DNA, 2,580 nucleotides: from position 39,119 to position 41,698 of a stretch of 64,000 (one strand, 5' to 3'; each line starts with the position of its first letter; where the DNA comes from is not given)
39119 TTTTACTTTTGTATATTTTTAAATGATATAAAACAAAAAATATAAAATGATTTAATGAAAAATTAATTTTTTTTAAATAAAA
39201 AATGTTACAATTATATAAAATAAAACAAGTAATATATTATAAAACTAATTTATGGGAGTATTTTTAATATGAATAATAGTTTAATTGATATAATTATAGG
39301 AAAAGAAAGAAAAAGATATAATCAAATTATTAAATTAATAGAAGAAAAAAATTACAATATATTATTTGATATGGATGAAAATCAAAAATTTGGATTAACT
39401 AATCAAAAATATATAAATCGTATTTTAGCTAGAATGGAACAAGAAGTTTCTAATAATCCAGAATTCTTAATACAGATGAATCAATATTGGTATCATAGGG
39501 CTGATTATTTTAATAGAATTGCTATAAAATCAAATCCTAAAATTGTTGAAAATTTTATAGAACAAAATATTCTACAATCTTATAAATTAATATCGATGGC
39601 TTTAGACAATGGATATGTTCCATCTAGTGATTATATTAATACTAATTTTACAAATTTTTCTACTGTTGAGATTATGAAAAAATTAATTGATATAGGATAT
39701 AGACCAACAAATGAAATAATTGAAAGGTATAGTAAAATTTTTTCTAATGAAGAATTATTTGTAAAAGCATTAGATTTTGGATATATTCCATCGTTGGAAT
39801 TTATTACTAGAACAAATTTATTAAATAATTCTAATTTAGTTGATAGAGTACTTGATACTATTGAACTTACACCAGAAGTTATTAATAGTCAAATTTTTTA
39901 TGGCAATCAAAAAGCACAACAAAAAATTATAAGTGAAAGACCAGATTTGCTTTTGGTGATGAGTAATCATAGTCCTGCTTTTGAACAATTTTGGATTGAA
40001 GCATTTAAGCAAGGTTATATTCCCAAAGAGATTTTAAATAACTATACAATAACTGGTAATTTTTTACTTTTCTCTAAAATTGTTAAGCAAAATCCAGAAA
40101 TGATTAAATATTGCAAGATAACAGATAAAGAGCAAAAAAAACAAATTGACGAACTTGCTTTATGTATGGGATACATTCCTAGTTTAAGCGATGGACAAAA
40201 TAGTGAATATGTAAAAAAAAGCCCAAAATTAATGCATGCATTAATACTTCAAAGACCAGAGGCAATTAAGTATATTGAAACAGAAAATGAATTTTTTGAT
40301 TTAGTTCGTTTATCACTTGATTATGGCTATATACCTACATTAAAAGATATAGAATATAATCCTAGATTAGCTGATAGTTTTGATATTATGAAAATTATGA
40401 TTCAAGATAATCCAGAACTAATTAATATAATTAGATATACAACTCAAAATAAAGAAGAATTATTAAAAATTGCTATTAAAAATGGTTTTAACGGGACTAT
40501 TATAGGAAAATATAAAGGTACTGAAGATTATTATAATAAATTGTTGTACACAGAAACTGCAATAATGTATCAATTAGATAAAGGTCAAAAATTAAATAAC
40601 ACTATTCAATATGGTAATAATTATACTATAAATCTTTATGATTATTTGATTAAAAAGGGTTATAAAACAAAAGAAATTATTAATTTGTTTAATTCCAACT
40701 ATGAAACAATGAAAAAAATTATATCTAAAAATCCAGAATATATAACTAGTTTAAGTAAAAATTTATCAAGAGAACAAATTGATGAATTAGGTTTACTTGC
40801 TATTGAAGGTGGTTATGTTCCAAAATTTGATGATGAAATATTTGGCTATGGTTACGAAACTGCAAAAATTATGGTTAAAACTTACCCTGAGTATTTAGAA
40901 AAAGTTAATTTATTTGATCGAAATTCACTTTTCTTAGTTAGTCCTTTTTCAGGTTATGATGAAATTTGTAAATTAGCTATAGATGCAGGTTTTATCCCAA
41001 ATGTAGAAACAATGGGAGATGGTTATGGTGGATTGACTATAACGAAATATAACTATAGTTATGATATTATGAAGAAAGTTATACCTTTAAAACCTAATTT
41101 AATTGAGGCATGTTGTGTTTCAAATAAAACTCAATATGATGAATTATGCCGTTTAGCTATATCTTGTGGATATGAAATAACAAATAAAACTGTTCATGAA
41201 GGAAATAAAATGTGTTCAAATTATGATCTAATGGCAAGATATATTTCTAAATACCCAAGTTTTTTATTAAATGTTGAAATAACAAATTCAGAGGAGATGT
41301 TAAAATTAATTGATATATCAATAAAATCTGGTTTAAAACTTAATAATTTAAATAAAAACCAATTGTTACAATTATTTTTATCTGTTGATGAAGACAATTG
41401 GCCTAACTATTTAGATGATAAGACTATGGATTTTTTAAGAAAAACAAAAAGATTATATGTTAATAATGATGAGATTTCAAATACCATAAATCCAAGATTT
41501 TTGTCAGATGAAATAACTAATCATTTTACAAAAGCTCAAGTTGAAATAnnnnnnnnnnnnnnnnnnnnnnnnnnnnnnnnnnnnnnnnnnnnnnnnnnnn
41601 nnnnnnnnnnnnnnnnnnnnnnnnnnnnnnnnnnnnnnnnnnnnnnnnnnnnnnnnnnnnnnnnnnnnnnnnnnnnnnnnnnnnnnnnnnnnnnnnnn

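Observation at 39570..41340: Array of ~12 divergent tandem ~57-aa repeats with a 'GY[IV]P' anchor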

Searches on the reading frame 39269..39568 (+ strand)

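Call 8: search_protein_families(library=pfam, proteins=[window:39269-39568:+], max_evalue=10)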
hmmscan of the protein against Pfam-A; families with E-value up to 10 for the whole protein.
window:39269-39568:+ (100 aa): 2 families
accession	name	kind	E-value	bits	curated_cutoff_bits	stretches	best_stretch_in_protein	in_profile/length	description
PF04220.17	YihI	-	0.11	12.7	25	1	19-58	91-131/155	Der GTPase activator (YihI)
PF11964.13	SpoIIAA-like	-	0.12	13.5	25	1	15-96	13-78/106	SpoIIAA-like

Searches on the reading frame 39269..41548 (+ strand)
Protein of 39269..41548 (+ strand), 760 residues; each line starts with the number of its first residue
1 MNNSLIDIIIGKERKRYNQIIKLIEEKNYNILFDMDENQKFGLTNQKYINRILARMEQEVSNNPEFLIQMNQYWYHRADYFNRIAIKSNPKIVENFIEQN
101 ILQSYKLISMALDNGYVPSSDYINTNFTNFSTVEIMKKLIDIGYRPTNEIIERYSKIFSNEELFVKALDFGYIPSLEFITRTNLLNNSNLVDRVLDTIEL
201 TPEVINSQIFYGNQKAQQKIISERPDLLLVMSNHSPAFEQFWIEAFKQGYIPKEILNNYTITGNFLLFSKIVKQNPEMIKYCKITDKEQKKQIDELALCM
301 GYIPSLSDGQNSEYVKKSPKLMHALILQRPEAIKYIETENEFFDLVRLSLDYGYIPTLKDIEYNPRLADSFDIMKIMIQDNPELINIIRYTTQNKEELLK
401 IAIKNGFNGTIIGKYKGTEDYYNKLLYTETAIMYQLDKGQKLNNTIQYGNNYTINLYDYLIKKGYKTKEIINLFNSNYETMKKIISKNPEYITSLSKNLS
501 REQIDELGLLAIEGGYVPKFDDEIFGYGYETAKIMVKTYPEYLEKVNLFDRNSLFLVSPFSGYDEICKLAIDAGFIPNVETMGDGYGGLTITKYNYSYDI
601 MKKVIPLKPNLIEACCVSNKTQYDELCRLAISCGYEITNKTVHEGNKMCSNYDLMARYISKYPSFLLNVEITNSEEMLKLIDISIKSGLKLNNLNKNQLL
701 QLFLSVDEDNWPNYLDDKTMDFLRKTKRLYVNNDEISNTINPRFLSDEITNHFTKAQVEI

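Call 37: predict_structure(alignment_id=A3)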
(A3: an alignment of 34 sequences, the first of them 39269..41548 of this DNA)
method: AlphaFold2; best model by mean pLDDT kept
length: 760 residues; sequences in the alignment: 34
mean_pLDDT: 88.5   pTM: 0.60
mean pLDDT of the five models: 88.5, 88.3, 87.2, 86.9, 86.7
residues with pLDDT >= 90: 504; 70-90: 201; 50-70: 37; < 50: 18
segments of 3 or more residues with pLDDT < 50: 1-7, 733-739
pLDDT, mean of each block of 10 residues (from residue 1): 47 85 90 88 88 91 87 89 90 90 83 93 92 93 93 94 94 93 92 93 91 92 92 92 93 90 95 94 95 97 94 94 96 90 95 95 93 96 93 94 94 79 88 92 84 96 94 96 96 94 96 95 95 95 92 71 92 92 82 92 94 89 93 81 63 90 87 89 91 84 85 87 75 48 58 63
secondary structure, 60 per line:
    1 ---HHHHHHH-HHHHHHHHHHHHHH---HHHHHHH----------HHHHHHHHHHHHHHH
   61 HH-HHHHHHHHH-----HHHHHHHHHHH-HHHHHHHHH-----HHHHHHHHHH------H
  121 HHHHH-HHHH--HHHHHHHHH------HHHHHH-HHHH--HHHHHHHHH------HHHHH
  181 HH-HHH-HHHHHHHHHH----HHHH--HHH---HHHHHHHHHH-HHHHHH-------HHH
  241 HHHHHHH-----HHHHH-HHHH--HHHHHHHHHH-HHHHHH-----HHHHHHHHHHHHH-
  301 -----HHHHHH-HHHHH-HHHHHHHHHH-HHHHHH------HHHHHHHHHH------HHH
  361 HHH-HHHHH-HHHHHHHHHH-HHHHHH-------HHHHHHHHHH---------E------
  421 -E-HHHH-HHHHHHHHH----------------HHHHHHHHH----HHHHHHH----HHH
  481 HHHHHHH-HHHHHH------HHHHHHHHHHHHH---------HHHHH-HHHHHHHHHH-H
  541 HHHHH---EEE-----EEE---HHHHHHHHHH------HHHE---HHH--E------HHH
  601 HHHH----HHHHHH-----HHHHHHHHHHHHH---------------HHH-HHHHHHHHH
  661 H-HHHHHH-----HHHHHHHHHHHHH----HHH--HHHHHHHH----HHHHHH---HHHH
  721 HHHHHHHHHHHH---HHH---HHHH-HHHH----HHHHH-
elements in order (helices of 4 or more, strands of 3 or more residues): H4-10 H12-25 H29-35 H46-62 H64-72 H78-88 H90-98 H104-113 H120-125 H127-130 H133-141 H148-153 H155-158 H161-169 H176-182 H188-197 H202-205 H214-223 H225-230 H238-247 H253-257 H259-262 H265-274 H276-281 H287-299 H306-311 H313-317 H319-328 H330-335 H342-351 H358-363 H365-369 H371-380 H382-387 H395-404 H424-427 H429-437 H454-462 H467-473 H478-487 H489-494 H501-513 H523-527 H529-538 H540-545 E549-551 E557-559 H563-572 H598-604 H609-614 H620-632 H652-661 H663-668 H674-686 H696-703 H708-713 H717-732 H742-745 H747-750 H755-759

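Call 47: fold_search(model_id=the predicted structure, library=pdb)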
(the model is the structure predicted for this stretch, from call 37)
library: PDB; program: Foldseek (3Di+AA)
matches with E <= 10: 592; with E <= 0.001: 0
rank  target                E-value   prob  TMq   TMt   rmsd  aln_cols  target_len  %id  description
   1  9l5s_I                5.9e-03  0.99  0.22  0.22  22.3       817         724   11  Cryo-EM structure of the thermophile spliceosome (state B*Q1) (released 2025-03-12)
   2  9gyt_g                6.6e-03  0.91  0.13  0.16  26.8       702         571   13  High resolution structure of B. oleracea mitoribosome (released 2025-10-15)
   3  5orm                  9.2e-03  0.96  0.11  0.19  22.9       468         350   14  Crystal structure of designed cPPR-Telo1 (released 2018-06-20)
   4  9gyt_1u               9.8e-03  0.63  0.10  0.11  34.3       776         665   11  High resolution structure of B. oleracea mitoribosome (released 2025-10-15)
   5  5ysu_C                1.1e-02  0.35  0.09  0.07  29.0       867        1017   12  Plumbagin in complex with CRM1-RanM189D-RanBP1 (released 2018-11-21)
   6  6gx9_B                1.2e-02  0.77  0.13  0.12  23.5       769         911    9  Crystal structure of the TNPO3 - CPSF6 RSLD complex (released 2019-03-13)
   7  5di9_C                1.6e-02  0.47  0.10  0.09  27.4       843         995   12  Crystal Structure of hRio2 NES Reverse Mutant Peptide in complex with CRM1-Ran-RanBP1 (released 2015-09-16)
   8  7wtt_K                1.6e-02  0.89  0.17  0.15  24.0       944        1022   10  Cryo-EM structure of a human pre-40S ribosomal subunit - State RRP12-A1 (with CK1) (released 2022-10-19)
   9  7q2y_D                2.3e-02  0.60  0.13  0.11  28.5       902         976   11  Cryo-EM structure of clamped S.cerevisiae condensin-DNA complex (form II) (released 2022-03-23)
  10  8tl7_A                2.3e-02  0.20  0.07  0.07  36.5       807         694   11  CryoEM Structure of a Computationally Designed T3 Tetrahedral Nanocage (released 2024-03-13)
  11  6gx9_A                2.5e-02  0.69  0.14  0.12  23.2       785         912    9  Crystal structure of the TNPO3 - CPSF6 RSLD complex (released 2019-03-13)
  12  6xr1                  2.5e-02  0.21  0.07  0.08  39.2       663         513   12  Computationally designed right-handed alpha/alpha single-chain toroid with 9 repeats (released 2021-07-14)
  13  9dtr_T                2.7e-02  0.72  0.15  0.15  24.1       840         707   12  Structure of the yeast post-catalytic P complex spliceosome at 2.3 Angstrom resolution (released 2024-12-25)
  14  8hmd_C                3.5e-02  0.66  0.15  0.10  35.0       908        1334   13  base module state 2 of Tetrahymena IFT-A (released 2023-06-14)
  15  3gb8_A                3.9e-02  0.33  0.10  0.09  28.7       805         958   13  Crystal structure of CRM1/Snurportin-1 complex (released 2009-03-31)
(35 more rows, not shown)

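Call 74: fold_search(model_id=the predicted structure, library=viral)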
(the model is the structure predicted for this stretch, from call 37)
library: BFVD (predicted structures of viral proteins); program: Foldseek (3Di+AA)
matches with E <= 10: 244; with E <= 0.001: 4
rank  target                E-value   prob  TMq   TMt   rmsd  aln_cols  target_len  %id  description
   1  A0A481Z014            8.5e-06  1.00  0.15  0.15  28.2       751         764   14  DUF4116 domain-containing protein [Mimivirus LCMiAC01]
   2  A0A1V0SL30            2.3e-05  1.00  0.18  0.21  15.1       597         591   14  DUF4116 domain-containing protein [Klosneuvirus KNV1]
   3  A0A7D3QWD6            4.0e-05  1.00  0.14  0.14  19.3       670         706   16  DUF4116 domain-containing protein [Fadolivirus FV1/VV64]
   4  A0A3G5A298            3.3e-04  1.00  0.21  0.20  21.5       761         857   14  DUF4116 domain-containing protein [Gaeavirus sp.]
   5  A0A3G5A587            1.5e-03  0.99  0.15  0.18  18.4       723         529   11  DUF4116 domain-containing protein [Homavirus sp.]
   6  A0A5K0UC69            1.8e-03  0.98  0.11  0.10  20.7       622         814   11  Uncharacterized protein [Yasminevirus sp. GU-2018]
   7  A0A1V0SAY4            9.6e-03  0.66  0.10  0.12  34.5       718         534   10  TPR repeat protein [Catovirus CTV1]
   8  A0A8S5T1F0            1.3e-02  0.57  0.12  0.11  39.1       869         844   12  Uncharacterized protein [Myoviridae sp. ctWb16]
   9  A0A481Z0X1            1.5e-02  0.99  0.14  0.22  20.7       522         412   14  DUF4116 domain-containing protein [Mimivirus LCMiAC01]
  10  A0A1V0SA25            1.6e-02  0.99  0.25  0.28  22.3       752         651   13  Ankyrin repeat protein [Catovirus CTV1]
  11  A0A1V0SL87            1.7e-02  0.85  0.12  0.14  38.5       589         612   15  DUF4116 domain-containing protein [Klosneuvirus KNV1]
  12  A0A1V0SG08            3.4e-02  0.90  0.10  0.17  15.5       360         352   14  DUF4116 domain-containing protein [Hokovirus HKV1]
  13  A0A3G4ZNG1            3.5e-02  0.66  0.15  0.17  30.7       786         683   12  Uncharacterized protein [Terrestrivirus sp.]
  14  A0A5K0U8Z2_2          3.5e-02  0.51  0.13  0.12  27.8       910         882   11  Uncharacterized protein [Yasminevirus sp. GU-2018]
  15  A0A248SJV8            4.1e-02  0.77  0.11  0.17  34.2       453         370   16  (no name in the UniProt tables at hand)
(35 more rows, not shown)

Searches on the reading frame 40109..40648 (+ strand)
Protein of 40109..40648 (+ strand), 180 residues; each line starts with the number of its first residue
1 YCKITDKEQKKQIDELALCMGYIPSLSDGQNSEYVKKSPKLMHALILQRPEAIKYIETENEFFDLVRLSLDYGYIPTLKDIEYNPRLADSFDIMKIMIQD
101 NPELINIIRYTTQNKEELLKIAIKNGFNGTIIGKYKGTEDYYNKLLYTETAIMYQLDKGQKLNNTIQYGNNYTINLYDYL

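Call 8: search_protein_families(library=pfam, proteins=[window:40109-40648:+], max_evalue=10)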
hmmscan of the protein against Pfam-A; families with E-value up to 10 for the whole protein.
window:40109-40648:+ (180 aa): 1 family
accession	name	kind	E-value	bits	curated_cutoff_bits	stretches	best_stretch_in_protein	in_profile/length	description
PF09280.16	XPC-binding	-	0.16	12.1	26.4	1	91-119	10-50/57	XPC-binding domain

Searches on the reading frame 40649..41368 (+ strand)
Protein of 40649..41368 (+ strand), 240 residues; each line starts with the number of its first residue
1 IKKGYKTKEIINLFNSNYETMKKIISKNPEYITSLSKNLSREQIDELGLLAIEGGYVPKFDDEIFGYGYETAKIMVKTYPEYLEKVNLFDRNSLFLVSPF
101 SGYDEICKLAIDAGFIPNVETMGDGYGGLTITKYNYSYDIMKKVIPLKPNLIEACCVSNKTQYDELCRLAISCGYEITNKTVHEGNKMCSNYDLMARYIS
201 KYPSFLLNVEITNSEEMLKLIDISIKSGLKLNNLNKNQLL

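Call 8: search_protein_families(library=pfam, proteins=[window:40649-41368:+], max_evalue=10)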
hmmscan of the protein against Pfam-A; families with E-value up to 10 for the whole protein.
window:40649-41368:+ (240 aa): 4 families
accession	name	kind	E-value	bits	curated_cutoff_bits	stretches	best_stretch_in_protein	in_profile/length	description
PF20463.3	PDH_C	-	0.026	15.3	22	0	3-37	30-64/102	Prephenate dehydrogenase, dimerization domain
PF23195.1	UBQLN1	-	0.026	14.7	27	1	11-30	11-30/70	Ubiquilin-1-like domain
PF24116.1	DUF7390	-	0.036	14.8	28.4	1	160-199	7-47/118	Domain of unknown function (DUF7390)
PF13475.11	DUF4116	-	0.097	12.7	24.9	1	18-39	2-23/49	Domain of unknown function (DUF4116)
